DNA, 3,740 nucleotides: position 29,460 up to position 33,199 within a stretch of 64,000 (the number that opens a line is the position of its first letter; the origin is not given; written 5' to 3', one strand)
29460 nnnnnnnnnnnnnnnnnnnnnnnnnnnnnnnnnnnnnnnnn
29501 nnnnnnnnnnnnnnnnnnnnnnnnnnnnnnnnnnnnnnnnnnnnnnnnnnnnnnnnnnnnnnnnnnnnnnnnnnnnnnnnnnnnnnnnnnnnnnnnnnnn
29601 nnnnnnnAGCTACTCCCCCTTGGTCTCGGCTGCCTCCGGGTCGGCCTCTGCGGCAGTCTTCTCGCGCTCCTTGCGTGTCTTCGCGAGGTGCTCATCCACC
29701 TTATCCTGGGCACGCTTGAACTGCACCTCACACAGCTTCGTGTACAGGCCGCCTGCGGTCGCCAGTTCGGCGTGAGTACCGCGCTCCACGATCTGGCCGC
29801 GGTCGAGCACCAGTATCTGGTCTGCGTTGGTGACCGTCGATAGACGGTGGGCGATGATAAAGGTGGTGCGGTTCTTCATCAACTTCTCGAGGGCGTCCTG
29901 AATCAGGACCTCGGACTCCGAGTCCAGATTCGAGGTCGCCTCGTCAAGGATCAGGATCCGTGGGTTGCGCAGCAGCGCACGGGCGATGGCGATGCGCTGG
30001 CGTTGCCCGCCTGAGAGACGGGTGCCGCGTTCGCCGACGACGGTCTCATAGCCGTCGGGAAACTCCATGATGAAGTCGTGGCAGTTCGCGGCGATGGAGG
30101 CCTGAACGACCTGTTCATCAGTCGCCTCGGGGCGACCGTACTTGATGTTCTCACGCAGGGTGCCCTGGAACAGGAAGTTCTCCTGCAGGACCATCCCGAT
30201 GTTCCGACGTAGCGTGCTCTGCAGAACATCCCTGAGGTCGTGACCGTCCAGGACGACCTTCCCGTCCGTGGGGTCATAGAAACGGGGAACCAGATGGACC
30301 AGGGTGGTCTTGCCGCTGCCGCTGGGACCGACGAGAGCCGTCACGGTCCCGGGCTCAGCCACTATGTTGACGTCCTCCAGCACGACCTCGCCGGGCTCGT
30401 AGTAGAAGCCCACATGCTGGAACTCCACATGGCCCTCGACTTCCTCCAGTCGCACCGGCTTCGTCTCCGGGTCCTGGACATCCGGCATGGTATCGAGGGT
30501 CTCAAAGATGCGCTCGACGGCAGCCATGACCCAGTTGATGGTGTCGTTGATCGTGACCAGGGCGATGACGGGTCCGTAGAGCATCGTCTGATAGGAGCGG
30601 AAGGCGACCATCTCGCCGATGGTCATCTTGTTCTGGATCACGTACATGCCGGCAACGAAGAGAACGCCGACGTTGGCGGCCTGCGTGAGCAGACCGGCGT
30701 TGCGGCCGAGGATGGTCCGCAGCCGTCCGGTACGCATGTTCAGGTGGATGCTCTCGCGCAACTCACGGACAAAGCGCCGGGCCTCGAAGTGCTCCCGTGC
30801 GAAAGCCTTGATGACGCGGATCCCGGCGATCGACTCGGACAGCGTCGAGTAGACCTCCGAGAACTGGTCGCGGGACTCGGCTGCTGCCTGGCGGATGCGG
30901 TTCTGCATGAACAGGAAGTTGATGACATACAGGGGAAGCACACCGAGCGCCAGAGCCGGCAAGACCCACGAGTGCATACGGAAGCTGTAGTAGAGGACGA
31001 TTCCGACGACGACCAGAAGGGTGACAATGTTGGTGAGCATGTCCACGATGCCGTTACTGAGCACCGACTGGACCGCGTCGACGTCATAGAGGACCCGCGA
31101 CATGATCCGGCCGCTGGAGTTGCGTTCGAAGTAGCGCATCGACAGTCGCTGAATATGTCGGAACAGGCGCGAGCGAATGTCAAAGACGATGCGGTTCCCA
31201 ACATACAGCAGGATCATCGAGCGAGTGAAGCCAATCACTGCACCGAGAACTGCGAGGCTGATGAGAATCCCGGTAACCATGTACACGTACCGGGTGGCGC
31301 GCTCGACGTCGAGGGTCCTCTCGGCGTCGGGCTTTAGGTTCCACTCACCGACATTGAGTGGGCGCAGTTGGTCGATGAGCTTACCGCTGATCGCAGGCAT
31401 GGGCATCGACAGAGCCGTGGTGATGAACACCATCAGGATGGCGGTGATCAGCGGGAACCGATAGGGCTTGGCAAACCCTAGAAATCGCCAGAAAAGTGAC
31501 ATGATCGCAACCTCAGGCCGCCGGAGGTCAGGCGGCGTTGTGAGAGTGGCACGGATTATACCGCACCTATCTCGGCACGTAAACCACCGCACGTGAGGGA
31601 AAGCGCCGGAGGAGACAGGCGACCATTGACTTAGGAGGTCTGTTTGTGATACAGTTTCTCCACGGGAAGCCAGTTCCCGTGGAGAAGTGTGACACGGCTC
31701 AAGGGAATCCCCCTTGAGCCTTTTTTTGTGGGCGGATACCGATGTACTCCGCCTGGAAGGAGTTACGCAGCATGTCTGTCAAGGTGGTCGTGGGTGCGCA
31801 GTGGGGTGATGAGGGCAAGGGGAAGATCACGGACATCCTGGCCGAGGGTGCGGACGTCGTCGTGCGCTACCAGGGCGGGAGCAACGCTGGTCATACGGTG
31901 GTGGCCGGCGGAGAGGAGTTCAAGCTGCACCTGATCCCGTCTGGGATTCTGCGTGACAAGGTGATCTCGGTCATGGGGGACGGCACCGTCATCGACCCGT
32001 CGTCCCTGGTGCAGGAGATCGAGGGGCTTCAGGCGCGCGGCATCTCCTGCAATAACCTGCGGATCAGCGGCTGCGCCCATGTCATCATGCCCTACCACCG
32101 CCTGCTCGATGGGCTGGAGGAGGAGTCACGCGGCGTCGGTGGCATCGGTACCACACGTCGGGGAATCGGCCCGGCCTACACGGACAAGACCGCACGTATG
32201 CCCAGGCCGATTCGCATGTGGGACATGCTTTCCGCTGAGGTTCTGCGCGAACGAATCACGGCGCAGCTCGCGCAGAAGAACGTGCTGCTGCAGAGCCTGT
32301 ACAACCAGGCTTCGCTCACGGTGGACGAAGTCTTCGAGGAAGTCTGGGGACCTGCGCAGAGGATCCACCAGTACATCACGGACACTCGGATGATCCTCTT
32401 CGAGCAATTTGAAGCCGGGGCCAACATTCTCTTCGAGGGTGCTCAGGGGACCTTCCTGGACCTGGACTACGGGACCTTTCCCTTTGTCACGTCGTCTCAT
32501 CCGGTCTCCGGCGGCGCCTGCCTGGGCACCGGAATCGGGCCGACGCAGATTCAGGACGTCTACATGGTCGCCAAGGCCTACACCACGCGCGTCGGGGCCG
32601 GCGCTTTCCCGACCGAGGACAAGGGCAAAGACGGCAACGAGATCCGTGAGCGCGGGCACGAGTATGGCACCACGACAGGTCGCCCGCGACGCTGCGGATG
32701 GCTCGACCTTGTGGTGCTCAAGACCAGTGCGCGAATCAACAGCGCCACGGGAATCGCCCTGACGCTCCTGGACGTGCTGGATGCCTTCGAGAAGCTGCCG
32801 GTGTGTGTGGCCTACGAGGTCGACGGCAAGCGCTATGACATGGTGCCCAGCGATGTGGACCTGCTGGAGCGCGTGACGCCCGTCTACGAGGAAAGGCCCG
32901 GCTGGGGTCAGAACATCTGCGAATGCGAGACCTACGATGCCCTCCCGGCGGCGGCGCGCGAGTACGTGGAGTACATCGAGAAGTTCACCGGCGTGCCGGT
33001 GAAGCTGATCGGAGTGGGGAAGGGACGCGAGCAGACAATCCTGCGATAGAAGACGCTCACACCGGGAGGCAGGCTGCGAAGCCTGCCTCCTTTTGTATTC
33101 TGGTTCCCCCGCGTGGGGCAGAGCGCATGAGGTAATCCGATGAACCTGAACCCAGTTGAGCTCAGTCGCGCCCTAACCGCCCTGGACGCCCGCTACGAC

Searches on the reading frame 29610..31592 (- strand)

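Call 7: search_protein_families(library=pfam, proteins=[window:29610-31592:-], max_evalue=0.001)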
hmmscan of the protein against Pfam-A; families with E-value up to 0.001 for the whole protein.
window:29610-31592:- (660 aa): 4 families
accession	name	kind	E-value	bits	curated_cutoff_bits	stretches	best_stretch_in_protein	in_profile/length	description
PF00664.28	ABC_membrane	-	2.1e-49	169.1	28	1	48-342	1-274/274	ABC transporter transmembrane region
PF00005.33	ABC_tran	-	1.6e-32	113.4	25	1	405-554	1-137/137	ABC transporter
PF02463.25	SMC_N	-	2.4e-07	30.9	40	1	525-594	136-209/220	RecF/RecN/SMC N terminal domain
PF13191.12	AAA_16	-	0.0002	22.3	32.6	0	416-569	25-157/167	AAA ATPase domain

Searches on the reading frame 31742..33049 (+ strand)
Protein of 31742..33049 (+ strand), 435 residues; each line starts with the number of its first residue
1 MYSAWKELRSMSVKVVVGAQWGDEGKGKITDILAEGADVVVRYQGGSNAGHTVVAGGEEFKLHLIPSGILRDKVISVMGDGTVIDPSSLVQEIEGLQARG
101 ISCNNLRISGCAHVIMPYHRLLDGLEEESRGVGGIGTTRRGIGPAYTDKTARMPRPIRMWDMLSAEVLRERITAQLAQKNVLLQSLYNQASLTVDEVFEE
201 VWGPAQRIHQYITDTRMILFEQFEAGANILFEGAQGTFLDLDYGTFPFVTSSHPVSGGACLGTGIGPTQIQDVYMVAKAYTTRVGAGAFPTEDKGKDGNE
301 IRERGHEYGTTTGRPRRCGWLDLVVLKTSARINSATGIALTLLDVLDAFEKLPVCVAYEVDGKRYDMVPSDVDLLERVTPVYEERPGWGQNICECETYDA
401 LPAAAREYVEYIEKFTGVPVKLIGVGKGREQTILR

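Call 7: search_protein_families(library=pfam, proteins=[window:31742-33049:+], max_evalue=0.001)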
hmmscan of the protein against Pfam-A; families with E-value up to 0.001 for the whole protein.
window:31742-33049:+ (435 aa): 1 family
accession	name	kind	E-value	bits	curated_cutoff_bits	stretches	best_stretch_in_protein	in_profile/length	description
PF00709.27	Adenylsucc_synt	-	3e-174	580.1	27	1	15-433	1-416/416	Adenylosuccinate synthetase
